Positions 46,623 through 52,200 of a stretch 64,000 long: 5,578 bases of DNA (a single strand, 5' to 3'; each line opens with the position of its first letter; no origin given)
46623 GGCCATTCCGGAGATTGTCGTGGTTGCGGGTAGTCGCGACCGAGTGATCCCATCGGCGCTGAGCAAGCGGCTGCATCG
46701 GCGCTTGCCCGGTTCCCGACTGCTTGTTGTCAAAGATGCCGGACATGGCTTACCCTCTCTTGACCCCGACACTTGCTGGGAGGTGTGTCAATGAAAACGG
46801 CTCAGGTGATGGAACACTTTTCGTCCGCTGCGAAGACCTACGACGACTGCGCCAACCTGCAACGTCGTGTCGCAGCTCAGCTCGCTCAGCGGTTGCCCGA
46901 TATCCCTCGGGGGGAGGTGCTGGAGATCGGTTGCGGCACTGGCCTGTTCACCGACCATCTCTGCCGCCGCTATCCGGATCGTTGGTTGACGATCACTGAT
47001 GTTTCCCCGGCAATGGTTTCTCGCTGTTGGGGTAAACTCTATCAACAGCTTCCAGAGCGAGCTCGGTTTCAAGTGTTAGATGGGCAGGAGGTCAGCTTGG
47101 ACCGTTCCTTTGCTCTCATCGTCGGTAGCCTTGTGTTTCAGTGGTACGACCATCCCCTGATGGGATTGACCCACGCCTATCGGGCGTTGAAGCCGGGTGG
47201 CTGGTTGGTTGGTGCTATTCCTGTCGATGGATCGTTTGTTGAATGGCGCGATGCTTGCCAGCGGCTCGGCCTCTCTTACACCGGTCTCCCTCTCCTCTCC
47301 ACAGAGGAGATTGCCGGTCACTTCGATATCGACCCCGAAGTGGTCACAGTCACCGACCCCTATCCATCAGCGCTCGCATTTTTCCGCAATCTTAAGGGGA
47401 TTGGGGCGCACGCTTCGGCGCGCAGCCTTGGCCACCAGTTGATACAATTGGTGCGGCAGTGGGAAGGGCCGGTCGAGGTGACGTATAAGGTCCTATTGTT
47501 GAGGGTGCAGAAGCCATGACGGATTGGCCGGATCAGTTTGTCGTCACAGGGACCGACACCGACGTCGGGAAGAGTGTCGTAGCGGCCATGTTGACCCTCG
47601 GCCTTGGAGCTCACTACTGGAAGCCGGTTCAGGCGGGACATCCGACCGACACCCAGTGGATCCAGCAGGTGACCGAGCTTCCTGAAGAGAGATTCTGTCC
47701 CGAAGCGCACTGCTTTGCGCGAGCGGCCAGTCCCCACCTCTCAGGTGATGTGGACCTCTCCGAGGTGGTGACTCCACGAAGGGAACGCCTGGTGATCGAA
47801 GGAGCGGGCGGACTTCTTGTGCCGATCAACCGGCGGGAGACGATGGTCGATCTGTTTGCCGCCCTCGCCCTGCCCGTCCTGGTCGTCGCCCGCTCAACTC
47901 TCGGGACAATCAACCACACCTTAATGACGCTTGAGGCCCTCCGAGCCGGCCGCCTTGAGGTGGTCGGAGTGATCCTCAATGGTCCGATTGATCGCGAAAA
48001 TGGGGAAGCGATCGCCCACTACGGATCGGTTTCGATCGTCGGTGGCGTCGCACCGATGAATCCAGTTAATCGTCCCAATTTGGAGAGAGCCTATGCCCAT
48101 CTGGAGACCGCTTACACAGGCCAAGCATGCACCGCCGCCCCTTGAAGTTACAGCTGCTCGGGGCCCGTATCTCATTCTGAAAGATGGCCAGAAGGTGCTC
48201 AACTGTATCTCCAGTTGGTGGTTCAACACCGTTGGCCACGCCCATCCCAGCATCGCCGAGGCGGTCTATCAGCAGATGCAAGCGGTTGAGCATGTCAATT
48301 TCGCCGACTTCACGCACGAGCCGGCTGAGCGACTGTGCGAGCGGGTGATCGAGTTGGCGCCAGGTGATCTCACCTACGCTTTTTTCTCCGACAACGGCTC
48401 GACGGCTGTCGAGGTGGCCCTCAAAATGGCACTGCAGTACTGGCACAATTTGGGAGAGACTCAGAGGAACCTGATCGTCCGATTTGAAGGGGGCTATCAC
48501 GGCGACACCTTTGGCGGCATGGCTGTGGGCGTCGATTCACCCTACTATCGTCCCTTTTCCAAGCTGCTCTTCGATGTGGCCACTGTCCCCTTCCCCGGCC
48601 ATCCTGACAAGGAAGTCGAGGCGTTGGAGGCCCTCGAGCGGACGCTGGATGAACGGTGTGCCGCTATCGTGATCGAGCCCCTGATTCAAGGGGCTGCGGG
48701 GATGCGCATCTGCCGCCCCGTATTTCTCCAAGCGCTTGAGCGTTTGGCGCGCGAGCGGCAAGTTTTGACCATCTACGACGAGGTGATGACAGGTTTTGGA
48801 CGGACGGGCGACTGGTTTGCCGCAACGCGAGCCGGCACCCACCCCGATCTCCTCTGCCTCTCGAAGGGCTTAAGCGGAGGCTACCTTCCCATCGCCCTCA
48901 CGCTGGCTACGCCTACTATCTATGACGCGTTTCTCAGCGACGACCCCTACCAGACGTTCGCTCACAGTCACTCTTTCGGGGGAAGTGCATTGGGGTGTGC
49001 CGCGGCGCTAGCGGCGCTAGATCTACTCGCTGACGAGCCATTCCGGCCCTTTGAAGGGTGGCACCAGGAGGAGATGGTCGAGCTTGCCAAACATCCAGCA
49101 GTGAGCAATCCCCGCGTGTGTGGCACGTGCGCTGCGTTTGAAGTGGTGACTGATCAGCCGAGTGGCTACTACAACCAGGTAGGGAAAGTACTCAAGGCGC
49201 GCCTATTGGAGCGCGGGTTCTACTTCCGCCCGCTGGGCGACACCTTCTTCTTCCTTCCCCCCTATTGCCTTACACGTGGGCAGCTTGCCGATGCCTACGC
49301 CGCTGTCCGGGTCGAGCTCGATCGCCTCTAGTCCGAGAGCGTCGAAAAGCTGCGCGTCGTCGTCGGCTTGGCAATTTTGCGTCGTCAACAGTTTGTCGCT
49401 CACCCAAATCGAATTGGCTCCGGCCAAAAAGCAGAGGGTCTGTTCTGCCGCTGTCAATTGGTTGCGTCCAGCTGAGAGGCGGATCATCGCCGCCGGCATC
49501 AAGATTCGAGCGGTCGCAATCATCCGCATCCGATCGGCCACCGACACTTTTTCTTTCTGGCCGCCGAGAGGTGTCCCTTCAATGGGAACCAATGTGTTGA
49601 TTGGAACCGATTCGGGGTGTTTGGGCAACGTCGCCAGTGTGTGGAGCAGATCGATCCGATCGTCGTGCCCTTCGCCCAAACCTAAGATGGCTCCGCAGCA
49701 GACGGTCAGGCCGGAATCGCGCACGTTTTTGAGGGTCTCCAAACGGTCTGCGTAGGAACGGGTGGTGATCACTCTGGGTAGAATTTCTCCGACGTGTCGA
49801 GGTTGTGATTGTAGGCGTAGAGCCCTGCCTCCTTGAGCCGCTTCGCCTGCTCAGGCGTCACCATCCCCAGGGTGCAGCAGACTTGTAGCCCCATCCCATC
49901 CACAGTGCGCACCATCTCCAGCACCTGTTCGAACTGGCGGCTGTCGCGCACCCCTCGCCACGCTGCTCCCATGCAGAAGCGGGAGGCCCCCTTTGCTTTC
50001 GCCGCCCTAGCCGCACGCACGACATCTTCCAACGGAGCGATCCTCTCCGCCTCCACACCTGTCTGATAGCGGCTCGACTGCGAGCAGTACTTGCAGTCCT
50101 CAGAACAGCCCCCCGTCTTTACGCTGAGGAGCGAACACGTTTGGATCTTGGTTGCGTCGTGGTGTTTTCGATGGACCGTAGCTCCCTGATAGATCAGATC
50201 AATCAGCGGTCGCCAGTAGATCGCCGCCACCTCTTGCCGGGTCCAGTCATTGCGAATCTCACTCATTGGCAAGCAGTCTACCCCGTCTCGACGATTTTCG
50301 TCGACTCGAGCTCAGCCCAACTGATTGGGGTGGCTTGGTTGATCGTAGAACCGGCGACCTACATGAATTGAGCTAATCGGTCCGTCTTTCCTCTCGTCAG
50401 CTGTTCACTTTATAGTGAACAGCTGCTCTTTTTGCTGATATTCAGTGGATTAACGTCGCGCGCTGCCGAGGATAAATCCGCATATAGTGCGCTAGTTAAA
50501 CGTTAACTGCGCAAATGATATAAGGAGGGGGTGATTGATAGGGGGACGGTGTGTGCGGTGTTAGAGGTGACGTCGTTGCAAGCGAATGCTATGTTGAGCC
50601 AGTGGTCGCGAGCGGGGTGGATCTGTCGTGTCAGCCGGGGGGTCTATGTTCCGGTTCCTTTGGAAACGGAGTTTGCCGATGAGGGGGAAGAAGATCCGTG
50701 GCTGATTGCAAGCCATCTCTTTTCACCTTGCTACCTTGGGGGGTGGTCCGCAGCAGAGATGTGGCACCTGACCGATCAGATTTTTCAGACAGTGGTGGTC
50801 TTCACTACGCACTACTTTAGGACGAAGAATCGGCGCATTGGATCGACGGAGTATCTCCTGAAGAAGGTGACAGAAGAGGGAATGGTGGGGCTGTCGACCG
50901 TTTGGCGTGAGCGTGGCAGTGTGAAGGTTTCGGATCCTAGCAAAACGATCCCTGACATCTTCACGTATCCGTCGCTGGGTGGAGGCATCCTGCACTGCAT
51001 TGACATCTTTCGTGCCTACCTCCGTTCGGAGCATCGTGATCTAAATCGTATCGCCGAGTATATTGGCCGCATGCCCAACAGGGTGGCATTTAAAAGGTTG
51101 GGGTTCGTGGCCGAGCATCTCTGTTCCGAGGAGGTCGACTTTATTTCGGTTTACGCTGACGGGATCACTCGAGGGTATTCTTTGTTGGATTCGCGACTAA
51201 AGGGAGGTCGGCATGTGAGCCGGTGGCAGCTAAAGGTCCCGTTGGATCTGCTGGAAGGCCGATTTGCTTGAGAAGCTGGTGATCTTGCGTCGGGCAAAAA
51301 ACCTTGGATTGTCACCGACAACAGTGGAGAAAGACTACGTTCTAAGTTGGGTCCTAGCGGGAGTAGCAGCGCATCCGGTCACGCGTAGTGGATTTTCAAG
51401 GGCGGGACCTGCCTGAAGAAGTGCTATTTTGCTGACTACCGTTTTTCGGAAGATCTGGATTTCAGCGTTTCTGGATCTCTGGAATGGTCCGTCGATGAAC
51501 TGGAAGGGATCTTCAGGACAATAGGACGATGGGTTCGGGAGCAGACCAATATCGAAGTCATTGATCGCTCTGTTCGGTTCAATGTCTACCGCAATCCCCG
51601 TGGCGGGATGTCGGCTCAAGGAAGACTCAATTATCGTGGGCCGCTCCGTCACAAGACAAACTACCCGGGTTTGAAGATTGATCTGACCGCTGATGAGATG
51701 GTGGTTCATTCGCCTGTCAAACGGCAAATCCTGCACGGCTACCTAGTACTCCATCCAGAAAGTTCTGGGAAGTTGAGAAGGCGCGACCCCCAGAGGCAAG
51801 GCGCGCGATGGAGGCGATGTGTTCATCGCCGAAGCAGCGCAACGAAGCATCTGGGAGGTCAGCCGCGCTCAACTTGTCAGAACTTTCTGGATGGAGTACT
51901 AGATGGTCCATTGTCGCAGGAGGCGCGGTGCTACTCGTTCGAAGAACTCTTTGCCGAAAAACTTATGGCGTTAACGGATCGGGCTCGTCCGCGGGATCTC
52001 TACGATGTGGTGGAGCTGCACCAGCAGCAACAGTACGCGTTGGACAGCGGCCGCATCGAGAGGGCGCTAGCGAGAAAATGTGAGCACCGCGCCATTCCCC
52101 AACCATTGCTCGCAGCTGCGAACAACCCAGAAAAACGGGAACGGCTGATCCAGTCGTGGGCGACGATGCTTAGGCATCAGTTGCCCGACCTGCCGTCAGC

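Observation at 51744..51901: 154-bp TA-flanked palindromic miniature element inserted in frame inside the AbiEii toxin gene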

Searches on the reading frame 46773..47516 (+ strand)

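Call 82: search_protein_families(library=pfam, proteins=[window:46773-47516:+], max_evalue=0.0001)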
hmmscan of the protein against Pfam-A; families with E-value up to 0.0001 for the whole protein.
window:46773-47516:+ (248 aa): 7 families
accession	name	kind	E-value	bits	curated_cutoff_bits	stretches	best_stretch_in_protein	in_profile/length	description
PF13649.12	Methyltransf_25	-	3e-15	57.1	27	1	49-143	1-97/97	Methyltransferase domain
PF13489.12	Methyltransf_23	-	1.6e-14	54.4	27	1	29-162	5-136/164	Methyltransferase domain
PF08242.18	Methyltransf_12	-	3.5e-14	53.7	30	1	50-145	1-98/98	Methyltransferase domain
PF08241.18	Methyltransf_11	-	1.4e-13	51.7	21.2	1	50-146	1-94/95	Methyltransferase domain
PF05175.20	MTS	-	1.4e-05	25.2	23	1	36-117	22-103/170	Methyltransferase small domain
PF13847.12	Methyltransf_31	-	2.5e-05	24.4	27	1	48-146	6-108/145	Methyltransferase domain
PF05401.17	NodS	-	4.6e-05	23.8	24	1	24-122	22-116/201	Nodulation protein S (NodS)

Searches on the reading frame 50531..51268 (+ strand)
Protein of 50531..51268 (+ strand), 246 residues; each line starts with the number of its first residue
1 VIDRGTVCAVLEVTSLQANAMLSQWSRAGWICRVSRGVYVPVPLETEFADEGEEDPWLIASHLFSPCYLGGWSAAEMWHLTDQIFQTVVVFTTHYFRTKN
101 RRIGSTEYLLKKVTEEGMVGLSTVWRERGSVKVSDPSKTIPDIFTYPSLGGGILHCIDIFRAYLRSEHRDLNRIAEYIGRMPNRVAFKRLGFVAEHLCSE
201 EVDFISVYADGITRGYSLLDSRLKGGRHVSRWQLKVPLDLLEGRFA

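Call 41: search_protein_families(library=pfam, proteins=[window:50531-51268:+], max_evalue=0.01)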
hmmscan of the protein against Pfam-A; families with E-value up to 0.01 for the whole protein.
window:50531-51268:+ (246 aa): 1 family
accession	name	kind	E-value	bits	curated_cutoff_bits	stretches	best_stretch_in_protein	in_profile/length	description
PF13338.12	AbiEi_4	-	0.0055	17.2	25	0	21-41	28-48/49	Transcriptional regulator, AbiEi antitoxin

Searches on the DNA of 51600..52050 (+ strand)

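Call 15: search_dna_similar(query=window:51744-51901:+, collection=plasmids, mode=distant, max_evalue=0.01)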
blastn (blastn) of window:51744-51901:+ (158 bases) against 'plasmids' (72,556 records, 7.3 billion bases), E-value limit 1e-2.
No match.

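Call 35: search_rna_families(source=window, start=51600, end=52050, threshold=evalue, max_evalue=10)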
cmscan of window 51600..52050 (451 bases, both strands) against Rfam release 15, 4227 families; matches with E-value up to 10: 5.
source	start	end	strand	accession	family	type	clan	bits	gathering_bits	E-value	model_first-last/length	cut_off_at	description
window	51746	51899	+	RF03906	mir-3199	Gene; miRNA;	-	25.3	100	0.033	1-87/87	no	mir-3199 microRNA precursor family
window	51743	51902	+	RF04119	MIR1858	Gene; miRNA;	-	23.8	137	0.083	30-174/197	no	MIR1858 microRNA precursor family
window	51735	51911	-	RF03906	mir-3199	Gene; miRNA;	-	23.2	100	0.11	1-87/87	no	mir-3199 microRNA precursor family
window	51766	51834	+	RF01146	sR15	Gene; snRNA; snoRNA; CD-box;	-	14.2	40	6.8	1-65/65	no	Small nucleolar RNA sR15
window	51711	51750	-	RF01385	isrA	Gene; sRNA;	-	13.6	51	1.7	83-122/129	no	isrA Hfq binding RNA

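Call 83: search_dna_similar(query=window:51743-51902:+, collection=phages, mode=distant, max_evalue=0.01)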
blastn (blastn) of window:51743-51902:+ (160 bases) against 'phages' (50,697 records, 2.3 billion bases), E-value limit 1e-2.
No match.

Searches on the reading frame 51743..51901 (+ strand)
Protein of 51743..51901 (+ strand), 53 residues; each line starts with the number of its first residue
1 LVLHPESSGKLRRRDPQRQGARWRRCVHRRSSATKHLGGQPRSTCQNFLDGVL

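Call 66: search_protein_families(library=ncbifam, proteins=[window:51743-51901:+, window:51745-51900:+], max_evalue=10)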
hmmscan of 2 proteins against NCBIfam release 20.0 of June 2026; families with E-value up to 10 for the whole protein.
seq(53 aa): 0 families

seq(52 aa): 0 families

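Call 67: search_protein_families(library=pfam, proteins=[window:51743-51901:+, window:51745-51900:+], max_evalue=10)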
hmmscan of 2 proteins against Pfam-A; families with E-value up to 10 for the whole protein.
seq(53 aa): 0 families

seq(52 aa): 0 families

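Call 73: search_protein_representatives(protein=window:51743-51901:+)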
Query: 53 residues. Proteins with E-value up to 0.001 (for the whole library): 6; up to 1e-10: 4; up to 1e-30: 0. The best 6 are listed.
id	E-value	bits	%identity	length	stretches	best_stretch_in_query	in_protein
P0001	5.9e-28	110.9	100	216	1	1-53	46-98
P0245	7.8e-16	73.1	75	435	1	3-53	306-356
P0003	7.6e-15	70.0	80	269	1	9-53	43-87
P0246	7.3e-12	60.7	50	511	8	32-49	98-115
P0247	2.3e-05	40.4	47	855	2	34-48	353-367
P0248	3.8e-04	36.6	33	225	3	23-49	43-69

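Call 75: find_encoding_contigs(protein=P0245, flank=10000, max_places=4)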
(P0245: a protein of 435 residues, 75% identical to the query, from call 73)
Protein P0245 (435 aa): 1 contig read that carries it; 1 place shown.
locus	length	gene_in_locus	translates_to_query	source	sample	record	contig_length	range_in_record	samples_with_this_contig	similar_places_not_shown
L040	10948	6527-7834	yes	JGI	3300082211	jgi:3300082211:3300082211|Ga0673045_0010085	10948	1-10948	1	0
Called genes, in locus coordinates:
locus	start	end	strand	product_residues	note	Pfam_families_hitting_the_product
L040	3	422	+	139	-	?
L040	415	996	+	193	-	PF00574:CLP_protease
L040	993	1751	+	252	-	PF01678:DAP_epimerase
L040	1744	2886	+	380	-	PF03682:UPF0158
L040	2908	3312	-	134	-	PF07366:SnoaL, PF12680:SnoaL_2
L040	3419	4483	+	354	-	PF00195:Chal_sti_synt_N, PF08392:FAE1_CUT1_RppA, PF08545:ACP_syn_III (weak), PF02797:Chal_sti_synt_C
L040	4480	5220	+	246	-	PF13489:Methyltransf_23, PF05175:MTS (weak), PF06325:PrmA (weak), PF13847:Methyltransf_31, PF08241:Methyltransf_11, PF08242:Methyltransf_12, PF13649:Methyltransf_25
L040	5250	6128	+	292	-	-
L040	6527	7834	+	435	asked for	-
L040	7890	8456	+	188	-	PF26330:DUF8085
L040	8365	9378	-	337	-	PF03372:Exo_endo_phos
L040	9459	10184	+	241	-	PF14342:DUF4396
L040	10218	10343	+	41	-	-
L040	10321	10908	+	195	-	-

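Call 78: search_protein_families(library=pfam, proteins=[P0245], max_evalue=0.01)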
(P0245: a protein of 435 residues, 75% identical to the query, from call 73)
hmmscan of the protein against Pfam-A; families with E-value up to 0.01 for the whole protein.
P0245 (435 aa): 1 family
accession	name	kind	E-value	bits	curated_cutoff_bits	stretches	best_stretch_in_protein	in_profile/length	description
PF01637.24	ATPase_2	-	2.7e-05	24.5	33.2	1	5-115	110-224/225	ATPase domain predominantly from Archaea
